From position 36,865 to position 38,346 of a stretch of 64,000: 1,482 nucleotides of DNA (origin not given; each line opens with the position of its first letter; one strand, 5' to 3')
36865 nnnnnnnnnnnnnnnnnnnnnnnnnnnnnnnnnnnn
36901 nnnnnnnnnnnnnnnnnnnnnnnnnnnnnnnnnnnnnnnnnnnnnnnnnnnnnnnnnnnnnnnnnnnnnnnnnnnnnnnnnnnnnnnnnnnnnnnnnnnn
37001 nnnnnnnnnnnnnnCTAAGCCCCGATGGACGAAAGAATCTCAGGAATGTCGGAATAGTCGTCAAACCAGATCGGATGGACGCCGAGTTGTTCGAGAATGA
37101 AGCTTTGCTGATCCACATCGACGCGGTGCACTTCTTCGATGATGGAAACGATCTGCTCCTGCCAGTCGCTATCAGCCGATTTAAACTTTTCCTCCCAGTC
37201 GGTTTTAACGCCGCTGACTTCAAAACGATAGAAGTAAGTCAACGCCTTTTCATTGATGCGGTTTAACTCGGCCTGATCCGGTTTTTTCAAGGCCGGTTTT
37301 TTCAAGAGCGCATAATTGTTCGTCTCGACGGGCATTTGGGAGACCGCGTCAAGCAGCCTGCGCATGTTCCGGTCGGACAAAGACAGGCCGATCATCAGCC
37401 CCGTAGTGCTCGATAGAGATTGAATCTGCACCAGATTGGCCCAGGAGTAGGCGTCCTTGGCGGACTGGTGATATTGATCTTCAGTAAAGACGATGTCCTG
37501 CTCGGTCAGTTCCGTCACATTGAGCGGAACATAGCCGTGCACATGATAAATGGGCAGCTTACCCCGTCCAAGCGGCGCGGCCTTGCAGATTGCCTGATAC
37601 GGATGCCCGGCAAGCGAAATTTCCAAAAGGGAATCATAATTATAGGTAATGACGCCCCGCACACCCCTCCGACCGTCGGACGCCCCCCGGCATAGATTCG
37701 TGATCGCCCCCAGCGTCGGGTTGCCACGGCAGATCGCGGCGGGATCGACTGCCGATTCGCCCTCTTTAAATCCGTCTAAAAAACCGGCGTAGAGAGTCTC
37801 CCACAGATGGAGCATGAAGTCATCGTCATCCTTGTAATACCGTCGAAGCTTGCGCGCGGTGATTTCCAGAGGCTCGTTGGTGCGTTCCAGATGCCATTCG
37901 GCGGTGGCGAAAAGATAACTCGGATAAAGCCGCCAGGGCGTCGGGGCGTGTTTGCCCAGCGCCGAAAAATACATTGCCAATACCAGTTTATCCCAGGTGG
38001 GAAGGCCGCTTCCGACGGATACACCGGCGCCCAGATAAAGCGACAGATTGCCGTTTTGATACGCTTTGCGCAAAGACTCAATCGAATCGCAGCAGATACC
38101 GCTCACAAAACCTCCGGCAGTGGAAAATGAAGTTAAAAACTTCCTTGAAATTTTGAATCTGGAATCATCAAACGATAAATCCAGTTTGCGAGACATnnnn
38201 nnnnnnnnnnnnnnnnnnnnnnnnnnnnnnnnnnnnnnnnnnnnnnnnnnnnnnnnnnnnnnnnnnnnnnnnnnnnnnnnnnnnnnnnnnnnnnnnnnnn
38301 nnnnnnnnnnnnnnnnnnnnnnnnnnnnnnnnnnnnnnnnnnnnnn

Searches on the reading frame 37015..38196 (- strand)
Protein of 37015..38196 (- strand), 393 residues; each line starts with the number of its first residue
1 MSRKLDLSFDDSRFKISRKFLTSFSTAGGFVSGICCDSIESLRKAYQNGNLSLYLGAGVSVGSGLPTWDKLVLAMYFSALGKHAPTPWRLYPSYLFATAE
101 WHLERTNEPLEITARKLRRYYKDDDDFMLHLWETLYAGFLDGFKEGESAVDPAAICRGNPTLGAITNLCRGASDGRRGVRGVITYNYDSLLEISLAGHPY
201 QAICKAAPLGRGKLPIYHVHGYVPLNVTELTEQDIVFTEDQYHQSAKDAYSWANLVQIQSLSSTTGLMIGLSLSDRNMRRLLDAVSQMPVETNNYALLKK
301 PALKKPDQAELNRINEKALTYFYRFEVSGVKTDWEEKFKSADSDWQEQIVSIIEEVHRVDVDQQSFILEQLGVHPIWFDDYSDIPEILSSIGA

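Call 3: search_protein_families(library=pfam, proteins=[window:37015-38196:-], max_evalue=1)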
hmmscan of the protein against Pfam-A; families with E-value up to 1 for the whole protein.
window:37015-38196:- (393 aa): 1 family
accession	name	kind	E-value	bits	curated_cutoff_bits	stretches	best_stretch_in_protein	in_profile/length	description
PF13289.12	SIR2_2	-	1.3e-15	58.2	24.5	1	181-310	2-132/141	SIR2-like domain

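Call 4: search_protein_families(library=padloc, proteins=[window:37015-38196:-], max_evalue=1)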
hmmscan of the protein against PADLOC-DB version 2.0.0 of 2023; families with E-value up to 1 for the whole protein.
window:37015-38196:- (393 aa): 8 families
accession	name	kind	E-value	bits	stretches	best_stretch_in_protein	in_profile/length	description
PDLC00407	ThsA1|ThsA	-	8.7e-15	52.3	3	182-310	106-235/478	STALD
PDLC03856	LmuA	-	6.9e-11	40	2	182-305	118-236/433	-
PDLC00409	ThsA1|ThsA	-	3.3e-07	27.9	2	39-72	11-44/242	STALD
PDLC04968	PDC-S25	-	2.2e-05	21.7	1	177-295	138-250/517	-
PDLC04967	PDC-S25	-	0.00038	17.6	1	182-292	149-259/528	-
PDLC00412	ThsA1|ThsA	-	0.0015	15.7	2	260-303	17-62/314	STALD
PDLC04167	Dsr1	-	0.0019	13.9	1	43-74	15-46/1248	-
PDLC02420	Aga_SIR2-PNTD1-PNTD2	-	0.0058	12.9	1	46-73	16-43/1010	Class I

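Call 5: search_protein_families(library=ncbifam, proteins=[window:37015-38196:-], max_evalue=1)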
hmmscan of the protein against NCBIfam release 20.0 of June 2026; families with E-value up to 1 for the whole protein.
window:37015-38196:- (393 aa): 1 family
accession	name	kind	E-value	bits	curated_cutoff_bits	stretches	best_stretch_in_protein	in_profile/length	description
NF041818.1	Dsr1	equivalog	0.021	12.5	1400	1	40-80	12-52/1263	anti-phage defense-associated sirtuin Dsr1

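Call 7: find_homologous_proteins(query=window:37015-38196:-)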
Query window:37015-38196:- (393 aa): 628 proteins with E <= 0.001 among 5800 candidates; the best 120 are listed.
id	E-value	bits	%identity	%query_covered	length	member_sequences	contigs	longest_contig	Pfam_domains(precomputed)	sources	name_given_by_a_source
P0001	7.0e-247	837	100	92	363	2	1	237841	PF13289.13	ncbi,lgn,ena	-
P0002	1.4e-222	757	91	91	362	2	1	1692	PF13289.13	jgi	-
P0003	4.5e-205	699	84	91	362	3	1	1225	PF13289.13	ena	-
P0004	2.8e-204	696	83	91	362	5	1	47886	PF13289.13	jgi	jgi:hypothetical protein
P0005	6.6e-204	695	83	90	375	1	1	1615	PF13289.13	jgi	jgi:hypothetical protein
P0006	3.4e-200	683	82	91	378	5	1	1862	PF13289.13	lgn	-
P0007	4.8e-193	659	79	91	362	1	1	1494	PF13289.13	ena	-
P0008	2.0e-191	654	79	90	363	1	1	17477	PF13289.13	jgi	jgi:hypothetical protein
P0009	1.9e-165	568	69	91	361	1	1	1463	PF13289.13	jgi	-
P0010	8.8e-162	556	68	90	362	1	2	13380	PF13289.13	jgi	jgi:hypothetical protein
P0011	7.6e-161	553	69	91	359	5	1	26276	PF13289.13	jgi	jgi:hypothetical protein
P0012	2.3e-160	552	68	90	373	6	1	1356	PF13289.13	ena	-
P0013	9.4e-153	527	66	90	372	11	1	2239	PF13289.13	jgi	jgi:hypothetical protein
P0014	3.3e-151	522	66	90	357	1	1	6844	PF13289.13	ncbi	-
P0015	9.3e-147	507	63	91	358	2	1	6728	PF13289.13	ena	-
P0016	8.8e-145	500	62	91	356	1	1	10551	PF13289.13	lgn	-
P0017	1.3e-143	497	62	90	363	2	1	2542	PF13289.13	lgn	-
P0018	1.3e-137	477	60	90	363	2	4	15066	PF13289.13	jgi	jgi:hypothetical protein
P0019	5.6e-135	468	66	81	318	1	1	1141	PF13289.13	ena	-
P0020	5.4e-134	465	57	92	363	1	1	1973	PF13289.13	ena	-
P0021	6.6e-124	432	55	90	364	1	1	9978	PF13289.13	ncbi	-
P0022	2.8e-123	430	56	90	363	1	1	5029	PF13289.13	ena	-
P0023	2.7e-121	423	55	90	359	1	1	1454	PF13289.13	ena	-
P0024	1.3e-119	418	55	90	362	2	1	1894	PF13289.13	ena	-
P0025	4.2e-119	416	55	90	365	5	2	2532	PF13289.13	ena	-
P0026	4.8e-118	412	54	90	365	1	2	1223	PF13289.13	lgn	-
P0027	1.4e-117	411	55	90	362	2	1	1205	PF13289.13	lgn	-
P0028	6.2e-117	409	50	90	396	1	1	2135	PF13289.13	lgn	-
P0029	8.2e-117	408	54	89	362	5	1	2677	PF13289.13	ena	-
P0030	3.4e-116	406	51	91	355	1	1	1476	PF13289.13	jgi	jgi:hypothetical protein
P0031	5.4e-115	402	53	91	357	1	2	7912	PF13289.13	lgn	-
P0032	7.1e-115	402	52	91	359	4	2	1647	PF13289.13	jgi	jgi:hypothetical protein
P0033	8.1e-115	402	52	90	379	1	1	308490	PF13289.13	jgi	jgi:SIR2-like protein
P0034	2.1e-113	397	52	92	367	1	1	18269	PF13289.13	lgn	-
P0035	3.3e-113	397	54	90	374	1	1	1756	PF13289.13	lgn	-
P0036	6.6e-113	396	53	90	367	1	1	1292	PF13289.13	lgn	-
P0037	6.8e-113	395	51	91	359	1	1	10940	PF13289.13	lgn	-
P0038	8.9e-112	392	54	89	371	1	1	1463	PF13289.13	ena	-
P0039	1.7e-111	391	53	91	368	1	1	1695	PF13289.13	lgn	-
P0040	2.2e-111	391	51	90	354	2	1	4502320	PF13289.13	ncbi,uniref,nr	ncbi:SIR2 family protein [Rhodocaloribacter litoris]|uniref:SIR2 family protein n=1 Tax=Rhodocalorib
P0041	3.4e-111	390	50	90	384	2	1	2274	PF13289.13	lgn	-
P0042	1.0e-110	388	51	90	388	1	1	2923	PF13289.13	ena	-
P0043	1.4e-110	388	51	90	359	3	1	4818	PF13289.13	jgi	jgi:hypothetical protein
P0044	2.2e-110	387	50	92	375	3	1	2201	PF13289.13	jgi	jgi:hypothetical protein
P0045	7.0e-110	386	49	90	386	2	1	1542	PF13289.13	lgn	-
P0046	7.2e-110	386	51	91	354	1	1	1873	PF13289.13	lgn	-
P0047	1.1e-109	385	53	90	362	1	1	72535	PF13289.13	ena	-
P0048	2.2e-109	384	50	91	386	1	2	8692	PF13289.13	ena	-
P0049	3.4e-109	383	50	91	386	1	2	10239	PF13289.13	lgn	-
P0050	5.7e-109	383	51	91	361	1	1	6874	PF13289.13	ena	-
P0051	6.6e-109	382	49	90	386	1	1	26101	PF13289.13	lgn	-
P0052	1.7e-108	381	50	90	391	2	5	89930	PF13289.13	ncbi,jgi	jgi:hypothetical protein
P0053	2.0e-108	381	49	89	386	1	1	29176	PF13289.13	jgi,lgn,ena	-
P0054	5.6e-108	379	50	90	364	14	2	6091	PF13289.13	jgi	jgi:hypothetical protein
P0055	6.4e-108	379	49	90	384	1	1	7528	PF13289.13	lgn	-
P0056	9.6e-108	379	50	92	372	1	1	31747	PF13289.13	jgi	jgi:hypothetical protein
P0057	1.3e-107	378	49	90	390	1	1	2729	PF13289.13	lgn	-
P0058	1.6e-107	378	63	68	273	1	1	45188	PF13289.13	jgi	jgi:hypothetical protein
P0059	1.8e-107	378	54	90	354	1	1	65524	PF13289.13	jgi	jgi:SIR2-like protein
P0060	1.8e-107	378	47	90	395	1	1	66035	PF13289.13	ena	-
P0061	2.5e-107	377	67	62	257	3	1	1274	PF13289.13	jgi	jgi:hypothetical protein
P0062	3.0e-107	377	51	91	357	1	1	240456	PF13289.13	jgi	jgi:SIR2-like domain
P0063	4.4e-107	376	46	90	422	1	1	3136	PF13289.13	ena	-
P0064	9.2e-107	375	50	90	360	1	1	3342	PF13289.13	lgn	-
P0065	1.0e-106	375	49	90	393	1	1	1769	PF13289.13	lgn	-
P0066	1.4e-106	375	47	90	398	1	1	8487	PF13289.13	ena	-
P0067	1.8e-106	374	49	90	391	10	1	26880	PF13289.13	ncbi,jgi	jgi:hypothetical protein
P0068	2.0e-106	374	49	91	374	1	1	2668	PF13289.13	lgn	-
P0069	3.3e-106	373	50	90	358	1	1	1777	PF13289.13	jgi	jgi:hypothetical protein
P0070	4.3e-106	373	50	90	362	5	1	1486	PF13289.13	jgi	jgi:hypothetical protein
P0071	5.1e-106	373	51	91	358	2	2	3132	PF13289.13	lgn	-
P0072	9.4e-106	372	51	91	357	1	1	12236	PF13289.13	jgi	jgi:hypothetical protein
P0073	1.0e-105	372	53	90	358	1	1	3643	PF13289.13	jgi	jgi:SIR2-like protein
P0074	1.7e-105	371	48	91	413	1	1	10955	PF13289.13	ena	-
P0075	5.5e-105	369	47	90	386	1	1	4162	PF13289.13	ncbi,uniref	ncbi:SIR2 family protein [Candidatus Eisenbacteria bacterium]|uniref:SIR2 family protein n=1 Tax=Eis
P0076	7.4e-105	369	51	90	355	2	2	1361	PF13289.13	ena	-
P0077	1.2e-104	368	51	90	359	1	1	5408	PF13289.13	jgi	jgi:hypothetical protein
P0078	2.9e-104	367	48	91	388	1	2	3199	PF13289.13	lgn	-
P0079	5.3e-104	366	50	90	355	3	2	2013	PF13289.13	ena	-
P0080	6.0e-104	366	49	90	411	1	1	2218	PF13289.13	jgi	jgi:SIR2-like domain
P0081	2.1e-103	364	50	90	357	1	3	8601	PF13289.13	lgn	-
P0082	2.7e-103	364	47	91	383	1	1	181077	PF13289.13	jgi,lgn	-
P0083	4.4e-103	363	51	90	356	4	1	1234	PF13289.13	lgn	-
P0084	5.4e-103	363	47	92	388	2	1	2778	PF13289.13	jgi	jgi:hypothetical protein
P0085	9.4e-103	362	48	90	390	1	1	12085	PF13289.13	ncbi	-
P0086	2.7e-102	361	51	92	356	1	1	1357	PF13289.13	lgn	-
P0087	4.1e-102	360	49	90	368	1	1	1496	PF13289.13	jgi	jgi:hypothetical protein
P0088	9.1e-102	359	47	91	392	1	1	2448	PF13289.13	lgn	-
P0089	1.1e-101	359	48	90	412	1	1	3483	PF13289.13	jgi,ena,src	-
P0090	2.3e-101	357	49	92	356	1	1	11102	PF13289.13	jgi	jgi:hypothetical protein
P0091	2.9e-101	357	46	90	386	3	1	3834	PF13289.13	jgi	jgi:hypothetical protein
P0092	3.3e-101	357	47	90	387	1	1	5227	PF13289.13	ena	-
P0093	3.5e-101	357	49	90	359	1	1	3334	PF13289.13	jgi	jgi:hypothetical protein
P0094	4.6e-101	357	50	90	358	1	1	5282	PF13289.13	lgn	-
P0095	4.8e-101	356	47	91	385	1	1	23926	PF13289.13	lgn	-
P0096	5.5e-101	356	47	92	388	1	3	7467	PF13289.13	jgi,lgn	jgi:hypothetical protein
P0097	5.6e-101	356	47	92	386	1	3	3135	PF13289.13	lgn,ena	-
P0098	6.4e-101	356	51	90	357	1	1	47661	PF13289.13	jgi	jgi:SIR2-like domain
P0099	7.0e-101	356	48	91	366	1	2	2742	PF13289.13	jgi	jgi:hypothetical protein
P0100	9.4e-101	356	48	91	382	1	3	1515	PF13289.13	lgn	-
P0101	1.5e-100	355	46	90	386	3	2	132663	PF13289.13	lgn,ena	-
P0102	1.6e-100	355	49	90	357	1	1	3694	PF13289.13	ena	-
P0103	1.9e-100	354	49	90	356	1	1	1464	PF13289.13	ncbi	-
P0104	2.3e-100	354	50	90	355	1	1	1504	PF13289.13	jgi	jgi:hypothetical protein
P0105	2.4e-100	354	48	90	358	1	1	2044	PF13289.13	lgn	-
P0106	3.0e-100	354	50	90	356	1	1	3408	PF13289.13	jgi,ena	-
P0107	5.1e-100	353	51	90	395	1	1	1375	PF13289.13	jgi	-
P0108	6.2e-100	353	46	91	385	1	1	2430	PF13289.13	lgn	-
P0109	7.3e-100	353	48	92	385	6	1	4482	PF13289.13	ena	-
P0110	9.1e-100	352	49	90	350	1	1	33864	PF13289.13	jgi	jgi:hypothetical protein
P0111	1.1e-99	352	50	90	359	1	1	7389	PF13289.13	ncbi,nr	ncbi:MAG: SIR2 family protein [Pyrinomonadaceae bacterium]|nr:SIR2 family protein [Pyrinomonadaceae 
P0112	1.4e-99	352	47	91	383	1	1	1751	PF13289.13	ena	-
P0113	1.9e-99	351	51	84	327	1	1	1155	PF13289.13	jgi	jgi:hypothetical protein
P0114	2.3e-99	351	49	90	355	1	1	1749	PF13289.13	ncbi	-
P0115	2.7e-99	351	46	90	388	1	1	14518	PF13289.13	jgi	jgi:hypothetical protein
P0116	2.9e-99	351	48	90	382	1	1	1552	PF13289.13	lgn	-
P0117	3.5e-99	350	47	90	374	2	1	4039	PF13289.13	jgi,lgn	jgi:hypothetical protein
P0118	5.8e-99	350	48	90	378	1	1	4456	PF13289.13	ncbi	-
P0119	5.9e-99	350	46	92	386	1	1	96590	PF13289.13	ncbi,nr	ncbi:MAG: hypothetical protein GY845_05290 [Planctomycetes bacterium]|nr:hypothetical protein [Planc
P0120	6.7e-99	349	48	90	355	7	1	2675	PF13289.13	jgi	jgi:hypothetical protein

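Call 8: find_encoding_contigs(protein=P0040, flank=6000, max_places=2)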
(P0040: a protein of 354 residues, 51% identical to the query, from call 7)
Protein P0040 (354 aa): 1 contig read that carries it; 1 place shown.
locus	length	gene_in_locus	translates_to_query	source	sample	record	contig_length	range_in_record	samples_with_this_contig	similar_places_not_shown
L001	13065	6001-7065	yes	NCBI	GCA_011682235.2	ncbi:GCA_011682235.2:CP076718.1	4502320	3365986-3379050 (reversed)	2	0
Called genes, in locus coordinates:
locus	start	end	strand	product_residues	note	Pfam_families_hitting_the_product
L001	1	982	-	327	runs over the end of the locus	PF07584:BatA, PF00092:VWA, PF13519:VWA_2, PF06707:DUF1194 (weak)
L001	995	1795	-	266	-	PF02146:SIR2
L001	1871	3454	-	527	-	-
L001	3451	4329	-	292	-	PF01882:DUF58, PF05762:VWA_CoxE (weak), PF13519:VWA_2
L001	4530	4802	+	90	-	-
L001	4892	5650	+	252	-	PF00106:adh_short, PF08659:KR, PF01370:Epimerase (weak), PF13561:adh_short_C2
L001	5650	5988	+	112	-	PF13630:SdpI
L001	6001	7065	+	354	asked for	PF13289:SIR2_2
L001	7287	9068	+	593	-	PF03600:CitMHS, PF02080:TrkA_C, PF00939:Na_sulph_symp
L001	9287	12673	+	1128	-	PF13620:CarboxypepD_reg, PF13715:CarbopepD_reg_2, PF07715:Plug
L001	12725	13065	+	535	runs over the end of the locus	PF12771:SusD-like_2, PF12741:SusD-like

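Call 9: find_encoding_contigs(protein=P0033, flank=6000, max_places=2)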
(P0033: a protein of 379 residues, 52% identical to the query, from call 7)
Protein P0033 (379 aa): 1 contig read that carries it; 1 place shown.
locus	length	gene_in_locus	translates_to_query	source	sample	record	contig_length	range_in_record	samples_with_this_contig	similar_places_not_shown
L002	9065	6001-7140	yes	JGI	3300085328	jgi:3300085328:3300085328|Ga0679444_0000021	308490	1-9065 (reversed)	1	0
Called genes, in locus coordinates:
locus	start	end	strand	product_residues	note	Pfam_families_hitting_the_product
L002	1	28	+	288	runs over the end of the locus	PF00005:ABC_tran, PF13304:AAA_21 (faint)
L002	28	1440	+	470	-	-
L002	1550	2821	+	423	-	PF00155:Aminotran_1_2 (weak), PF00266:Aminotran_5, PF01212:Beta_elim_lyase (weak)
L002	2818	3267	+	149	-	PF01592:NifU_N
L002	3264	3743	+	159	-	PF01883:FeS_assembly_P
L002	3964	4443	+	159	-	PF02082:Rrf2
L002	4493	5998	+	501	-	PF00270:DEAD, PF04851:ResIII, PF18766:SWI2_SNF2 (weak), PF00271:Helicase_C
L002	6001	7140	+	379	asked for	PF13289:SIR2_2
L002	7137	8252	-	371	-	PF13936:HTH_38 (faint), PF13384:HTH_23 (weak), PF13518:HTH_28 (weak), PF13551:HTH_29, PF13565:HTH_32, PF13358:DDE_3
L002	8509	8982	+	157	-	-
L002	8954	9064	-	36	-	?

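Call 10: find_encoding_contigs(protein=P0119, flank=6000, max_places=2)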
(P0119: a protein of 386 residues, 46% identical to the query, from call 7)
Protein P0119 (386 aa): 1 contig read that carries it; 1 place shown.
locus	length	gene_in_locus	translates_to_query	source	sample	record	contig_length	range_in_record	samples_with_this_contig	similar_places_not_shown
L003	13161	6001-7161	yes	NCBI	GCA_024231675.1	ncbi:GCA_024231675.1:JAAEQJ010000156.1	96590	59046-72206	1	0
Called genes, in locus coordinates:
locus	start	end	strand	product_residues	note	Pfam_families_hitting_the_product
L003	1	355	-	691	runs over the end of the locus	PF04734:Ceramidase_alk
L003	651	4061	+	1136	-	PF25596:CPSase_L_D1, PF02786:CPSase_L_D2, PF07478:Dala_Dala_lig_C (weak), PF02787:CPSase_L_D3, PF25596:CPSase_L_D1, PF02786:CPSase_L_D2, PF15632:ATPgrasp_Ter, PF02142:MGS, +5 more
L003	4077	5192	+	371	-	PF00988:CPSase_sm_chain, PF00117:GATase, PF07722:Peptidase_C26 (weak)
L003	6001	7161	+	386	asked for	PF13289:SIR2_2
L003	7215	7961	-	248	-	PF11967:RecO_N, PF02565:RecO_C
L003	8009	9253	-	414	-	PF01595:CNNM, PF00571:CBS (weak), PF03471:CorC_HlyC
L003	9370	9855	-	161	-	PF02130:YbeY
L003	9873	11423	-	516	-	PF07698:7TM-7TMR_HD, PF01966:HD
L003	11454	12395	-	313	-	PF02562:PhoH, PF13604:AAA_30, PF13245:AAA_19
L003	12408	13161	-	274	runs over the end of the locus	PF01148:CTP_transf_1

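Call 11: find_encoding_contigs(protein=P0062, flank=6000, max_places=2)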
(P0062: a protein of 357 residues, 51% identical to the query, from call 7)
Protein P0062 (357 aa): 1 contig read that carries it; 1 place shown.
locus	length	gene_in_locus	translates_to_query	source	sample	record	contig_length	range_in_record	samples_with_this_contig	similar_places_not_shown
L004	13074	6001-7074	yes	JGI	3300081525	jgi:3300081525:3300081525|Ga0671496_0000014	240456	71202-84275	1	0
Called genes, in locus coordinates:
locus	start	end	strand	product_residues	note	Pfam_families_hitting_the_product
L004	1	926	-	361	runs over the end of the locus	PF00266:Aminotran_5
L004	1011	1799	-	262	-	PF00106:adh_short, PF08659:KR, PF13561:adh_short_C2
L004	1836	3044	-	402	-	PF00389:2-Hacid_dh, PF02826:2-Hacid_dh_C, PF03446:NAD_binding_2, PF01842:ACT (faint)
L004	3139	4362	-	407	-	PF06245:DUF1015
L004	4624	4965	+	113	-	PF01329:Pterin_4a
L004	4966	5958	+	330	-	PF14257:DUF4349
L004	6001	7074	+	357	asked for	PF13289:SIR2_2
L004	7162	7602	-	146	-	-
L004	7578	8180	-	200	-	PF04542:Sigma70_r2, PF08281:Sigma70_r4_2, PF04545:Sigma70_r4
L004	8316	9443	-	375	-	PF13477:Glyco_trans_4_2, PF13439:Glyco_transf_4, PF13579:Glyco_trans_4_4, PF20706:GT4-conflict, PF00534:Glycos_transf_1, PF13692:Glyco_trans_1_4, PF13524:Glyco_trans_1_2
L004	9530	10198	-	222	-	PF00702:Hydrolase, PF13419:HAD_2, PF13242:Hydrolase_like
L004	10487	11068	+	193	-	PF11821:ActD (faint), PF11181:YflT (faint)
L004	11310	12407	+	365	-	PF03364:Polyketide_cyc, PF08327:AHSA1 (weak), PF10604:Polyketide_cyc2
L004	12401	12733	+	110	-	-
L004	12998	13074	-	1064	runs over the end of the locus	PF13620:CarboxypepD_reg, PF25183:OMP_b-brl_4, PF00593:TonB_dep_Rec_b-barrel, PF25183:OMP_b-brl_4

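Call 12: find_encoding_contigs(protein=P0004, flank=5000, max_places=2)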
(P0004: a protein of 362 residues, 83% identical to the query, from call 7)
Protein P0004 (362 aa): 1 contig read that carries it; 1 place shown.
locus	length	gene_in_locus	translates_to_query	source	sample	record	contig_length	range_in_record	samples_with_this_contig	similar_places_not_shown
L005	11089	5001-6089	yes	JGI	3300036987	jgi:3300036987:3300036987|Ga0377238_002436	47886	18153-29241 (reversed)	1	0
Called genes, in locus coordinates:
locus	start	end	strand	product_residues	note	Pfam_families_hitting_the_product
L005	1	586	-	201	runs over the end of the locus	-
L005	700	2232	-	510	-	PF07728:AAA_5 (faint), PF00158:Sigma54_activat, PF14532:Sigma54_activ_2, PF25601:AAA_lid_14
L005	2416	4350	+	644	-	PF02129:Peptidase_S15, PF08530:PepX_C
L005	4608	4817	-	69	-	-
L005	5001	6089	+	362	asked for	PF13289:SIR2_2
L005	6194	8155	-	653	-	PF02743:dCache_1, PF22673:MCP-like_PDC_1, PF17201:Cache_3-Cache_2 (weak), PF00672:HAMP, PF07228:SpoIIE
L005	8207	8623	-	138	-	PF13581:HATPase_c_2, PF02518:HATPase_c (weak)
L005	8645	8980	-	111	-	PF01740:STAS, PF13466:STAS_2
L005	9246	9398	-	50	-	-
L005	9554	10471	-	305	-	PF00561:Abhydrolase_1, PF12146:Hydrolase_4, PF12697:Abhydrolase_6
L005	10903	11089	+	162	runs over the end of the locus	PF07238:PilZ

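Call 13: find_encoding_contigs(protein=P0011, flank=5000, max_places=2)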
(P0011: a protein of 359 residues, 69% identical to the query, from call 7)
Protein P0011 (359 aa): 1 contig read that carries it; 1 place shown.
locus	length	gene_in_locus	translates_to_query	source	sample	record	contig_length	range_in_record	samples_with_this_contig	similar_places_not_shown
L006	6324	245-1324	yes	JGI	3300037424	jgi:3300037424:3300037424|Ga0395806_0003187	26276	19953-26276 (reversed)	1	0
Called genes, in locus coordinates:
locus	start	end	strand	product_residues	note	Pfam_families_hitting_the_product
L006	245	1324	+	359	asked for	PF13289:SIR2_2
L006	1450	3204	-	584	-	PF20245:DUF6600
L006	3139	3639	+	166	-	-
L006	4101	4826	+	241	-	PF12724:Flavodoxin_5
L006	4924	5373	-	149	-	-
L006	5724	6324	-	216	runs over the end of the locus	-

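Call 14: find_encoding_contigs(protein=P0018, flank=5000, max_places=2)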
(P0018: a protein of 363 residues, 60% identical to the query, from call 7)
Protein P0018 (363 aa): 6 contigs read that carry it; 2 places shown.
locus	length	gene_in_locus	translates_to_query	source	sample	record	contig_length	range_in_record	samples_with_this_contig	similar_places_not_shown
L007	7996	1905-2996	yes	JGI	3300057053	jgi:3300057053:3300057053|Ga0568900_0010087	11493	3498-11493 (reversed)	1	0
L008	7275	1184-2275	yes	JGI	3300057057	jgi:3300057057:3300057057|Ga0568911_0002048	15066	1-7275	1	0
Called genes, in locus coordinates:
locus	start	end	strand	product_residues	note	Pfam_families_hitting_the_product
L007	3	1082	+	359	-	?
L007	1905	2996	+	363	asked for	PF13289:SIR2_2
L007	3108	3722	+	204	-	-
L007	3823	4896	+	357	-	PF13289:SIR2_2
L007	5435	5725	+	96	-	-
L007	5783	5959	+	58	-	PF13783:DUF4177 (weak)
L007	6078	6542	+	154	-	PF12638:Staygreen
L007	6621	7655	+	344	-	PF00005:ABC_tran, PF13304:AAA_21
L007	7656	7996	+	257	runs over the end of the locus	PF01061:ABC2_membrane, PF12698:ABC2_membrane_3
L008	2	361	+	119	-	?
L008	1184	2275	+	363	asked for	PF13289:SIR2_2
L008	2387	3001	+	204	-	-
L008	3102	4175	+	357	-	PF13289:SIR2_2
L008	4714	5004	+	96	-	-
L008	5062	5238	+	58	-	PF13783:DUF4177 (weak)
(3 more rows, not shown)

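Call 15: find_encoding_contigs(protein=P0021, flank=5000, max_places=2)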
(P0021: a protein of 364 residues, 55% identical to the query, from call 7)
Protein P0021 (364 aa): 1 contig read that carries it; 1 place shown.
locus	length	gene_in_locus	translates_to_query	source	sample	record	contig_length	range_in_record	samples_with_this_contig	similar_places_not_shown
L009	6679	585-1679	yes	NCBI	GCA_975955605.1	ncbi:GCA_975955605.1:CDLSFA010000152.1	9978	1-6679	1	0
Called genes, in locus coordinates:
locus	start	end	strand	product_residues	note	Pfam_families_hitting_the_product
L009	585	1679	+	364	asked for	PF13289:SIR2_2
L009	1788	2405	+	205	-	-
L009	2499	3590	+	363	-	PF13289:SIR2_2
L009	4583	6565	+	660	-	-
